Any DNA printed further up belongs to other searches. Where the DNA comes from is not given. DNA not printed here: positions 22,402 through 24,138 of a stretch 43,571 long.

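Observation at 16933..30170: AraC-associated, SusC/D-less deoxyhexose-glycan utilisation locus with a non-canonical enzyme set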

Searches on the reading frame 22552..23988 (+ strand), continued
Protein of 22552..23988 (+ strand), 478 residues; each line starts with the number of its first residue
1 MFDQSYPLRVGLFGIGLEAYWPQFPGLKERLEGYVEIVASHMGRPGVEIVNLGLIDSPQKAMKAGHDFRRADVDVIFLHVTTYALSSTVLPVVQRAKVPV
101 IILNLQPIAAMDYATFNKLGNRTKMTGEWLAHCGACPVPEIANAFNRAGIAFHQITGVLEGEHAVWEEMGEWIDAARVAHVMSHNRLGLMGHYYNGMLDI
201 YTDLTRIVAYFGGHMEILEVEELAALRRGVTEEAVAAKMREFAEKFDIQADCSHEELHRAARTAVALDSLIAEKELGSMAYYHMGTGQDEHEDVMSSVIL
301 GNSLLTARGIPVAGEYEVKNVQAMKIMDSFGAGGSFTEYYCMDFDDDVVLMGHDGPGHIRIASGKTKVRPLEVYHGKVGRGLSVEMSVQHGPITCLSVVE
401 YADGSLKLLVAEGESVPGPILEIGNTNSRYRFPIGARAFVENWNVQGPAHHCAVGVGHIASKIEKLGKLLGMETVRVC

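Call 40: find_related_loci(query=A1, collection=metagenome_contigs, flank=10000)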
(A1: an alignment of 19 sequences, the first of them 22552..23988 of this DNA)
Query A1 (478 aa) in metagenome_contigs; peptide patterns used: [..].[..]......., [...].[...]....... (x = any residue, [..] = any of these).
600 stretches matched a pattern (row limit reached: there are more); 593 encode a relative of the query (tblastn E <= 1e-3); the best 80 are kept; 80 distinct loci.
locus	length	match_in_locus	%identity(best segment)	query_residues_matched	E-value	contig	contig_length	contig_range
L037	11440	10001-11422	83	5-478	0e+0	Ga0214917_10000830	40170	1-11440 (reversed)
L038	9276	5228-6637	77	9-478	0e+0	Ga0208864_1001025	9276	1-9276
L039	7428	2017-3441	75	4-478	0e+0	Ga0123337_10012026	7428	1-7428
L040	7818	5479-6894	75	7-478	0e+0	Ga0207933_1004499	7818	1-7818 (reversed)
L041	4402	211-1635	75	4-478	0e+0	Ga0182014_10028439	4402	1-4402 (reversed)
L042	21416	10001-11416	75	7-478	0e+0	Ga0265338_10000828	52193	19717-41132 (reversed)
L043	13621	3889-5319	76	5-478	0e+0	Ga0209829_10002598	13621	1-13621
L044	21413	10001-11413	75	7-477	0e+0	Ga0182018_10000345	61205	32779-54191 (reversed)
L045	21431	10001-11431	73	2-478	0e+0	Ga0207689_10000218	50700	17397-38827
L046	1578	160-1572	74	7-477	0e+0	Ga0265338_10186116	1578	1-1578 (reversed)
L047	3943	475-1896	77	5-478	0e+0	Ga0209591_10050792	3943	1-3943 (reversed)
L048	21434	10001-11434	74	1-478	0e+0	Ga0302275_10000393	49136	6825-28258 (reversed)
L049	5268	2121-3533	74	8-478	0e+0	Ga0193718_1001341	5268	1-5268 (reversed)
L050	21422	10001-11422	73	5-478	0e+0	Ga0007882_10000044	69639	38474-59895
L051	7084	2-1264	83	58-478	0e+0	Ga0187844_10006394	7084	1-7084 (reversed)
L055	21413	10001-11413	75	8-478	0e+0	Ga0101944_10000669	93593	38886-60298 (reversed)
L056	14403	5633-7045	72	8-478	0e+0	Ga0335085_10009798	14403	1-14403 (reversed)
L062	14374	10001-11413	71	8-478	0e+0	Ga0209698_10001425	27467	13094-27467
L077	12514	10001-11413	72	7-477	0e+0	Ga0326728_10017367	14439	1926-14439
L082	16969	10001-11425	72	4-478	0e+0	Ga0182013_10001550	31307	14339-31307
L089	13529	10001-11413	69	8-478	0e+0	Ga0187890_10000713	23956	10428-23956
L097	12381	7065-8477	71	8-478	0e+0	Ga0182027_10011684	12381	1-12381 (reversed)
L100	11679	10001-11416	69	7-478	0e+0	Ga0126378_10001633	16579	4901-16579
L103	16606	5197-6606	69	4-473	0e+0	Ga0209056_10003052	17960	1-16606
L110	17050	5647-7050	69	10-478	0e+0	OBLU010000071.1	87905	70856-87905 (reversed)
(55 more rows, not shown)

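Call 46: search_protein_families(library=pfam, proteins=[L043:5627-6397:-, L055:6894-9974:+, L100:3435-6959:+, L110:12405-13595:+, L062:6844-8121:+, L056:7339-8310:+, L089:2968-4395:-, L077:3693-4649:-, L022:6624-9842:-, L016:6273-8354:-], max_evalue=0.01)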
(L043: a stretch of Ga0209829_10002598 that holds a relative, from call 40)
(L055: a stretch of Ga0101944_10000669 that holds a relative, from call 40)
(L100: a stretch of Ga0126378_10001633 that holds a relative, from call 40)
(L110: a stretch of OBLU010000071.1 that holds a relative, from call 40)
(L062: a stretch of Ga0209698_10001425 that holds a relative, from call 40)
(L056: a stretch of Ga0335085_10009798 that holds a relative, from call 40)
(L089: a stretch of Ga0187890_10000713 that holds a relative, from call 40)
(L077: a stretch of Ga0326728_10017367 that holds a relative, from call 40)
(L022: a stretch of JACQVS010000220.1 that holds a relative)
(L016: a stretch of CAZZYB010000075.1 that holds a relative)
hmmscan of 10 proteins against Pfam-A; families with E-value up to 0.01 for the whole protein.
L043:5627-6397:- (256 aa): 0 families

L055:6894-9974:+ (1026 aa): 6 families
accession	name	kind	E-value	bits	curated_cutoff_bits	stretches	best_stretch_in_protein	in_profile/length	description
PF17389.8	Bac_rhamnosid6H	-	1e-86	291.8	24.5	1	581-913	3-336/339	Bacterial alpha-L-rhamnosidase 6 hairpin glycosidase domain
PF08531.16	Bac_rhamnosid_N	-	9.9e-52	175.7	25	1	284-451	4-172/172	Alpha-L-rhamnosidase N-terminal domain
PF17390.7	Bac_rhamnosid_C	-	4e-19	68.6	22.1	1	918-990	1-71/78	Bacterial alpha-L-rhamnosidase C-terminal domain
PF05592.18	Bac_rhamnosid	-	4.7e-18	65.4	22.2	1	463-554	5-88/102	Bacterial alpha-L-rhamnosidase concanavalin-like domain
PF02837.24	Glyco_hydro_2_N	-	0.0008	19.8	28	1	112-190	55-133/169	Glycosyl hydrolases family 2, sugar binding domain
PF22422.2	MGH1-like_GH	-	0.0029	17.7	27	0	751-798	175-222/356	Mannosylglycerate hydrolase MGH1-like glycoside hydrolase domain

L100:3435-6959:+ (1174 aa): 6 families
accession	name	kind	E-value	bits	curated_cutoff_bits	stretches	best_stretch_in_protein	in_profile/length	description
PF25183.1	OMP_b-brl_4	-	3.7e-213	710.8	30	1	252-1167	1-838/838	Outer membrane beta barrel domain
PF13620.12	CarboxypepD_reg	-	1.8e-20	73.5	32.3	1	40-121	1-82/82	Carboxypeptidase regulatory-like domain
PF00593.30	TonB_dep_Rec_b-barrel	-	9.3e-07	29.5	27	1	532-769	27-239/436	TonB dependent receptor-like, beta-barrel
PF13715.12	CarbopepD_reg_2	-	9e-05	22.9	32.2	1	42-123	2-79/88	CarboxypepD_reg-like domain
PF14686.12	fn3_3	-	0.00065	19.9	24.4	1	52-118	10-65/75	Polysaccharide lyase family 4, domain II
PF17210.9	SdrD_B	-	0.0062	17.2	29.7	0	47-103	18-75/112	SdrD B-like domain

L110:12405-13595:+ (396 aa): 1 family
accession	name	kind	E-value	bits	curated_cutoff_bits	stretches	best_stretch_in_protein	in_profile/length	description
PF01261.30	AP_endonuc_2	-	2.6e-10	40.9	31.1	1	78-275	29-220/249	Xylose isomerase-like TIM barrel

L062:6844-8121:+ (425 aa): 19 families
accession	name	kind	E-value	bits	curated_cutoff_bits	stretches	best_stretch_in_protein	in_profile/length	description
PF14559.12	TPR_19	-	9.1e-24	84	25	4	313-352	5-44/68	Tetratricopeptide repeat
PF13428.12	TPR_14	-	2e-20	71.6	23.5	2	303-341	5-43/44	Tetratricopeptide repeat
PF07719.23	TPR_2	-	6.2e-19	66.9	27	1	301-331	3-33/34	Tetratricopeptide repeat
PF13414.12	TPR_11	-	2e-16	59.8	26.8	2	236-267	6-37/42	TPR repeat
PF00515.34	TPR_1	-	8.9e-16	57.4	27.8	1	303-332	5-34/34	Tetratricopeptide repeat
PF13431.12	TPR_17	-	8.6e-15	54.2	24.4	2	356-386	2-32/34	Tetratricopeptide repeat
PF13432.12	TPR_16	-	1.2e-13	51.6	32.7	2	303-366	1-64/65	Tetratricopeptide repeat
PF13181.12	TPR_8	-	2.4e-11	43.3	25.7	1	300-327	2-29/34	Tetratricopeptide repeat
PF13371.12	TPR_9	-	3.7e-09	36.9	35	2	278-336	8-66/73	Tetratricopeptide repeat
PF23914.1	TPR_CcmH_CycH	-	2.3e-08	34.5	42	1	288-350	39-101/158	Cytochrome c-type biogenesis protein H TPR domain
PF24575.1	TPR_Slam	-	3.3e-08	34.3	35.2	0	303-346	51-94/104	Surface lipoprotein assembly modifier, N-terminal TPR repeats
PF13424.12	TPR_12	-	6.8e-08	33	30.1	1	295-329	33-75/77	Tetratricopeptide repeat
PF13174.12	TPR_6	-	3e-07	31.1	26.3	1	303-331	4-32/33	Tetratricopeptide repeat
PF12895.13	ANAPC3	-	7e-05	23.5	27.2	0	72-149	5-81/82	Anaphase-promoting complex, cyclosome, subunit 3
PF03704.23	BTAD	-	7.5e-05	23.6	22.1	0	350-409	79-135/146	Bacterial transcriptional activator domain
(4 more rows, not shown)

L056:7339-8310:+ (323 aa): 0 families

L089:2968-4395:- (475 aa): 6 families
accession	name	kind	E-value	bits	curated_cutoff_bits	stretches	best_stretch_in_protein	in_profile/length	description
PF00069.31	Pkinase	-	5.1e-55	187.1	31.7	1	71-316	1-253/263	Protein kinase domain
PF07714.23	PK_Tyr_Ser-Thr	-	3.5e-36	125.3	23.1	1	75-316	5-250/258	Protein tyrosine and serine/threonine kinase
PF01636.29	APH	-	3.2e-07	30.8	23.2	1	174-215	154-196/239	Phosphotransferase enzyme family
PF03109.22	ABC1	-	8.2e-05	22.3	22.9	1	143-224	142-222/244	ABC1 atypical kinase-like domain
PF24463.1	DUF7577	-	0.0043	17.1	28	1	3-25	4-26/27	Domain of unknown function (DUF7577)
PF17667.7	Pkinase_fungal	-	0.0099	15.1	24.1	0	187-251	305-376/387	Fungal protein kinase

L077:3693-4649:- (318 aa): 6 families
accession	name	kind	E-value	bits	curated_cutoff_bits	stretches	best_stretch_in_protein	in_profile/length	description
PF00005.33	ABC_tran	-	1.3e-29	104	25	1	105-242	10-136/137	ABC transporter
PF13304.12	AAA_21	-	1.7e-07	32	27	1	108-136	1-27/304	AAA domain, putative AbiEii toxin, Type IV TA system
PF02463.25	SMC_N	-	9.9e-07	28.8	40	0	99-126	17-44/220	RecF/RecN/SMC N terminal domain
PF13476.12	AAA_23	-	2.7e-05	25.3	27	1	99-126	12-39/201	AAA domain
PF13555.12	AAA_29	-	0.0007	19.7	27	1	101-128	18-44/61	P-loop containing region of AAA domain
PF03193.22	RsgA_GTPase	-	0.0041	17.4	30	1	100-128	100-128/174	RsgA GTPase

L022:6624-9842:- (1072 aa): 0 families

L016:6273-8354:- (693 aa): 0 families

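Call 56: find_homologous_proteins(query=L026:7353-8828:+, max_evalue=1e-30)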
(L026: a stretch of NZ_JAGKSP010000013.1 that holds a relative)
Query L026:7353-8828:+ (491 aa): 6511 proteins with E <= 1e-30 among 8000 candidates; the best 120 are listed.
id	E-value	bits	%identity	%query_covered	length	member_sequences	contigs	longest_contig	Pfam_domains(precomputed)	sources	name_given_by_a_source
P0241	0.0e+0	1089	96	100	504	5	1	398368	PF02952.24,PF24856.2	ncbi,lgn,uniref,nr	ncbi:L-fucose/L-arabinose isomerase family protein [Paenibacillus sp. CF384]|uniref:L-fucose/L-arabi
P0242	0.0e+0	1024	88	100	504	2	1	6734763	PF02952.24,PF24856.2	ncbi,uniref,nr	ncbi:L-fucose/L-arabinose isomerase family protein [Paenibacillus silvisoli]|uniref:L-fucose/L-arabi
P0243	0.0e+0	1017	88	100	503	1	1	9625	PF02952.24,PF24856.2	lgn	-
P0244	3.2e-268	908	79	100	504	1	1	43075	PF02952.24,PF24856.2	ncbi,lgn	-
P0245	2.3e-267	905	79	99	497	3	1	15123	PF02952.24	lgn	-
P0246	1.5e-266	903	78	99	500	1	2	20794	PF02952.24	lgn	-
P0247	2.2e-266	902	78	99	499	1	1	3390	PF02952.24,PF24856.2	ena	-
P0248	2.2e-266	902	78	99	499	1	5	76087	PF02952.24,PF24856.2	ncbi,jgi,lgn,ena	-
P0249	2.3e-266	902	78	99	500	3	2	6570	PF02952.24,PF24856.2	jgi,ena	jgi:L-arabinose isomerase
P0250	1.0e-265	900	78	99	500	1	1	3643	PF02952.24,PF24856.2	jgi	jgi:L-arabinose isomerase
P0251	5.1e-265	898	78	99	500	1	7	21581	PF02952.24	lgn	-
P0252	2.8e-264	895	76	100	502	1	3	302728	PF02952.24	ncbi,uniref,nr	ncbi:arabinose isomerase [Paenactinomyces guangxiensis]|uniref:L-fucose/L-arabinose isomerase family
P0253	8.6e-264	894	79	99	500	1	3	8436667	PF02952.24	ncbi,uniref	ncbi:arabinose isomerase [Cohnella cellulosilytica]|uniref:Arabinose isomerase n=1 Tax=Cohnella cell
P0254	9.1e-264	894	78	99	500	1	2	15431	PF02952.24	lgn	-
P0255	1.3e-263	893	77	99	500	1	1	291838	-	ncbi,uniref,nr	ncbi:L-fucose/L-arabinose isomerase family protein [Paenibacillus luteus]|uniref:L-fucose/L-arabinos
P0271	2.4e-261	886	75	100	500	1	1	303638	PF02952.24,PF24856.2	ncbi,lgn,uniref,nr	ncbi:L-arabinose isomerase [Caldalkalibacillus uzonensis]|uniref:L-arabinose isomerase n=1 Tax=Calda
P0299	2.9e-259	879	77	99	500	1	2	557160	-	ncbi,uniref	ncbi:L-fucose/L-arabinose isomerase family protein [Neobacillus drentensis]|uniref:L-fucose/L-arabin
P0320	1.2e-257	873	76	99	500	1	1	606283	PF02952.24,PF24856.2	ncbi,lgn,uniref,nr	ncbi:L-fucose/L-arabinose isomerase family protein [Brevibacillus nitrificans]|uniref:L-fucose/L-ara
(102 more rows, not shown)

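Call 57: find_encoding_contigs(protein=P0271, flank=9000, max_places=1)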
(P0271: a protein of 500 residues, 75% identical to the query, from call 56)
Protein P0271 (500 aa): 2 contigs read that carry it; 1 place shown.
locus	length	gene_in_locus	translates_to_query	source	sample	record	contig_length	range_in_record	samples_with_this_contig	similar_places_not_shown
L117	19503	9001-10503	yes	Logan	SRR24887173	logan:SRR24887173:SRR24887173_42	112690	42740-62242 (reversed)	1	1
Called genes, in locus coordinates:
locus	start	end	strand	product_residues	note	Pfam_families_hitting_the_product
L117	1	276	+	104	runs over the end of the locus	PF06196:DUF997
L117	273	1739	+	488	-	PF00474:SSF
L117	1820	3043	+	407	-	PF01546:Peptidase_M20, PF07687:M20_dimer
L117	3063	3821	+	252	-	PF00106:adh_short, PF08659:KR, PF23441:SDR, PF13561:adh_short_C2, PF08643:DUF1776 (weak)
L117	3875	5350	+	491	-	PF00171:Aldedh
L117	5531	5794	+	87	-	PF04014:MazE_antitoxin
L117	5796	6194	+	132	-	PF02661:Fic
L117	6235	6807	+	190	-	PF00857:Isochorismatase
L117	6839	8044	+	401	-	PF01053:Cys_Met_Meta_PP, PF00155:Aminotran_1_2, PF00266:Aminotran_5, PF06838:Met_gamma_lyase (weak)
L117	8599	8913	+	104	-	PF05336:rhaM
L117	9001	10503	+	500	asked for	PF24856:AraA_central (weak), PF02952:Fucose_iso_C (weak)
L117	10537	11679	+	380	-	PF00005:ABC_tran, PF13555:AAA_29 (faint), PF13304:AAA_21 (faint), PF13401:AAA_22 (faint), PF00005:ABC_tran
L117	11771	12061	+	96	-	-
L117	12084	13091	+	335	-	PF02653:BPD_transp_2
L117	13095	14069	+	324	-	PF02653:BPD_transp_2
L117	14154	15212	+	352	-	PF13407:Peripla_BP_4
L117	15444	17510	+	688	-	PF00596:Aldolase_II, PF00106:adh_short, PF01370:Epimerase (weak), PF08659:KR, PF13561:adh_short_C2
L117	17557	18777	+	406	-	PF06134:RhaA (faint), PF01261:AP_endonuc_2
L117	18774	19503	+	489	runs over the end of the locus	PF00370:FGGY_N, PF02782:FGGY_C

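Call 58: find_encoding_contigs(protein=P0320, flank=9000, max_places=1)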
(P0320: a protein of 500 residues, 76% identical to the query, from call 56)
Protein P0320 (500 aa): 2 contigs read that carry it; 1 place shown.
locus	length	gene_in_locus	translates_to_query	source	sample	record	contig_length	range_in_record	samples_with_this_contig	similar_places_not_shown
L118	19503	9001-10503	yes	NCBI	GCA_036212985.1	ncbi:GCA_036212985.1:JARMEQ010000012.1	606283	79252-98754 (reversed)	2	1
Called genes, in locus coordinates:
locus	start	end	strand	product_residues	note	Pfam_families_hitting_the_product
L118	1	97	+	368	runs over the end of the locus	PF02515:CoA_transf_3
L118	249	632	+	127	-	PF00072:Response_reg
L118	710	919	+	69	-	-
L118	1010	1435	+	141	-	PF19187:HTH_PafC (weak), PF08220:HTH_DeoR (weak), PF08279:HTH_11, PF21476:PF0610-like_N (weak)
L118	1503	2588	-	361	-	PF25198:Spore_GerAC_N, PF05504:Spore_GerAC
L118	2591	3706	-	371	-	PF03845:Spore_permease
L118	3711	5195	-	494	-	PF03323:GerA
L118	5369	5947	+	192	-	PF09335:VTT_dom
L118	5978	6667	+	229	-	PF00072:Response_reg, PF00486:Trans_reg_C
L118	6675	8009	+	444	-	PF00672:HAMP, PF00512:HisKA, PF02518:HATPase_c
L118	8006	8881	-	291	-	PF02311:AraC_binding, PF00165:HTH_AraC (weak), PF12833:HTH_18, PF00165:HTH_AraC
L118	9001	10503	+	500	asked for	PF24856:AraA_central (weak), PF02952:Fucose_iso_C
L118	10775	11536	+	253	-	PF08220:HTH_DeoR, PF08279:HTH_11 (weak), PF00455:DeoRC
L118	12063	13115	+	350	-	PF13458:Peripla_BP_6 (weak), PF00532:Peripla_BP_1 (weak), PF13407:Peripla_BP_4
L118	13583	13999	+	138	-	PF00075:RNase_H, PF13456:RVT_3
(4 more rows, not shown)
